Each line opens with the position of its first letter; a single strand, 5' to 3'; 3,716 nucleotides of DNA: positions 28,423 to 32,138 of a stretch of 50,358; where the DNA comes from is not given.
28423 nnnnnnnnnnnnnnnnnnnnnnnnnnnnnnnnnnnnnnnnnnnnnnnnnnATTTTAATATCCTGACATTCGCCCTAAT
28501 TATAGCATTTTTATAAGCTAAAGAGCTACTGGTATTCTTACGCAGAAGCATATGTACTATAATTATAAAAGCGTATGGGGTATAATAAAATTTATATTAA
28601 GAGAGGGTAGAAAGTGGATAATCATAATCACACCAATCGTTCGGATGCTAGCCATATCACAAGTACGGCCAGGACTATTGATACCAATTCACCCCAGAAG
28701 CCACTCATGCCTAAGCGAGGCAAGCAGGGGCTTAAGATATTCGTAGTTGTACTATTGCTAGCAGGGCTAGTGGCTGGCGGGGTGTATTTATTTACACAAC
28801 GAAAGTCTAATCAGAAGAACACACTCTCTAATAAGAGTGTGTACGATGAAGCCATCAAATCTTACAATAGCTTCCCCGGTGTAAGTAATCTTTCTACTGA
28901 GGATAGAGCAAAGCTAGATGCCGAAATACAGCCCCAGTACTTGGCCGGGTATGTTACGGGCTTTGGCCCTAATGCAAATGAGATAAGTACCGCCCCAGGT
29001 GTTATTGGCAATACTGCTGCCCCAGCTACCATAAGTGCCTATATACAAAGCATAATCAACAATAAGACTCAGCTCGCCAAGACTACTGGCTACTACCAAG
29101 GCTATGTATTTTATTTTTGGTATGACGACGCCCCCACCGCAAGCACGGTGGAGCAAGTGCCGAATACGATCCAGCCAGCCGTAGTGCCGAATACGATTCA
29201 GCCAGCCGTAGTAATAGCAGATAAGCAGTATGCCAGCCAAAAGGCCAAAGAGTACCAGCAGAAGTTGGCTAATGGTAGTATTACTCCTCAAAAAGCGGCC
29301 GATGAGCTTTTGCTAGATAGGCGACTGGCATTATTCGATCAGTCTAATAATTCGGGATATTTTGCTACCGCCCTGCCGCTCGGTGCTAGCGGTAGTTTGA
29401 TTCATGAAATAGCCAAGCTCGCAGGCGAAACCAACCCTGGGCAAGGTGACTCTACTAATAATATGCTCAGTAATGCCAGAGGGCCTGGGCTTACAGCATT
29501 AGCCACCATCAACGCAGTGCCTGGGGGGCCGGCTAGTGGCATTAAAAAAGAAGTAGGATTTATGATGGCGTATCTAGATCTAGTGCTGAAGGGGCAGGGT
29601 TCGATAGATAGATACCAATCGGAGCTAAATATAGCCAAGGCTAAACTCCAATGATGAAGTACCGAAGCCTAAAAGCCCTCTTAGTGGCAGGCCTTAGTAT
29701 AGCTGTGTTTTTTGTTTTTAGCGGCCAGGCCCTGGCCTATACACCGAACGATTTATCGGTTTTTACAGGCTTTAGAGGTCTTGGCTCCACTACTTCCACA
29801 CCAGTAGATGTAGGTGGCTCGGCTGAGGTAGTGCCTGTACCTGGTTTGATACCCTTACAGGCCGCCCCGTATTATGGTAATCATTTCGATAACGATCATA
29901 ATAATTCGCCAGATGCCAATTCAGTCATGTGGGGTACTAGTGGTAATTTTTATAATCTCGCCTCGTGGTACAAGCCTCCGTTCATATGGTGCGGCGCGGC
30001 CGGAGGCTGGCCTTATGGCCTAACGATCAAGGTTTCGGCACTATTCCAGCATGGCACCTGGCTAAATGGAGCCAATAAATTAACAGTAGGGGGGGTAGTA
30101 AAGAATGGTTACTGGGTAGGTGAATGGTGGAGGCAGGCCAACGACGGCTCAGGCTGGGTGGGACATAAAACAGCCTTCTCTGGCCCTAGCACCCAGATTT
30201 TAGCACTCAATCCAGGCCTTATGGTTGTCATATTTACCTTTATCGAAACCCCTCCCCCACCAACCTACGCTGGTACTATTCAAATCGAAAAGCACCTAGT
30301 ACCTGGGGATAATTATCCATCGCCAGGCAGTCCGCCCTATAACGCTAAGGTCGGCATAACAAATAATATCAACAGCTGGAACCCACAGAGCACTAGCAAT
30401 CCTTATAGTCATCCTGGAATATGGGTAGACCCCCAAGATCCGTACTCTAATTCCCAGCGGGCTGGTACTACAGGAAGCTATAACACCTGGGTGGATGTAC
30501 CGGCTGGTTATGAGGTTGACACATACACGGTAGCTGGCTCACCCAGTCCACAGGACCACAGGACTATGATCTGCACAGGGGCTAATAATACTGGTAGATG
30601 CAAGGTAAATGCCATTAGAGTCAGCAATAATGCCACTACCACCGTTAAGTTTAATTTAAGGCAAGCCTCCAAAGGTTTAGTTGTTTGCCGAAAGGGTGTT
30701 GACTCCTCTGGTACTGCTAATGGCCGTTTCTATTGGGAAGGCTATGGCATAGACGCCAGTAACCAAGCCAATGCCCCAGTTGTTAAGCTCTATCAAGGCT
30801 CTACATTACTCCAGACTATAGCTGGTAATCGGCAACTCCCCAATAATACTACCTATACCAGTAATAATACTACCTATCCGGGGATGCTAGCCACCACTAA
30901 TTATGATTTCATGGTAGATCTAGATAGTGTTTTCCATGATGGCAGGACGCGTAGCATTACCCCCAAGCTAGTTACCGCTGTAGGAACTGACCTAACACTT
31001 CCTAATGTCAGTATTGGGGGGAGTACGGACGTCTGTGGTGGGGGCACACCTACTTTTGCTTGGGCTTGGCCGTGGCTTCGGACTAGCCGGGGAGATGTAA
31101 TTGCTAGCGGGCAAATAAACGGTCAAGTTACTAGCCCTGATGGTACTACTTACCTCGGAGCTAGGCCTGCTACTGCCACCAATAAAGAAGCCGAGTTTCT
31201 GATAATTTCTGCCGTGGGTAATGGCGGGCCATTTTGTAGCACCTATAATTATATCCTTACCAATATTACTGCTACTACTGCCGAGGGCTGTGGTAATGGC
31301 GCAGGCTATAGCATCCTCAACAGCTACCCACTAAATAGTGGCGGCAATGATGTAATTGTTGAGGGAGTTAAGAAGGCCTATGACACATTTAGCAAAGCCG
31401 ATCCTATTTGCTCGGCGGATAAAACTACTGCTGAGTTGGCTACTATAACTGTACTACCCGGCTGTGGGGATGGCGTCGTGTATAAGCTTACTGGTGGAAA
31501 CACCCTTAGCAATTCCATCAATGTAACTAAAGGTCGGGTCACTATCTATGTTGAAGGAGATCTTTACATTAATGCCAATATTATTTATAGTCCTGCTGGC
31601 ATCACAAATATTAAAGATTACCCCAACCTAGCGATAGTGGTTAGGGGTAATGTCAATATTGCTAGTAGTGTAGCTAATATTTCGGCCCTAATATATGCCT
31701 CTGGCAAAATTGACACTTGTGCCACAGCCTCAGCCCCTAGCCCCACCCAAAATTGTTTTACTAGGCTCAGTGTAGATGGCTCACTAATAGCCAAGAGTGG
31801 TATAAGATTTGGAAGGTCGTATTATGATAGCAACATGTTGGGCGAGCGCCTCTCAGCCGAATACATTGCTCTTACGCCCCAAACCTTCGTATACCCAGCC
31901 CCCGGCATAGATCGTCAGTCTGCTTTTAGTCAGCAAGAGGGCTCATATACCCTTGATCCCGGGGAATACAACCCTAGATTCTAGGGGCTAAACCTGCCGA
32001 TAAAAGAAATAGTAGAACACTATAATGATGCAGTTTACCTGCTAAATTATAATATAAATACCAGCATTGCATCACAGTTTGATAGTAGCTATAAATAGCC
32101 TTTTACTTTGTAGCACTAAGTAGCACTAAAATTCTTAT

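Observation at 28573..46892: The entire type IV pilus locus is bracketed by two 3.4-kb near-identical direct repeats (A-B-A architecture)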

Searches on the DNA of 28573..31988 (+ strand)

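Call 76: search_dna_similar(query=window:28573-31988:+, collection=plasmids, mode=distant, max_rows=5)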
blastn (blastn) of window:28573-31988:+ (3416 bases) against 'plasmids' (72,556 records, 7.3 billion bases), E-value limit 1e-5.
No match.
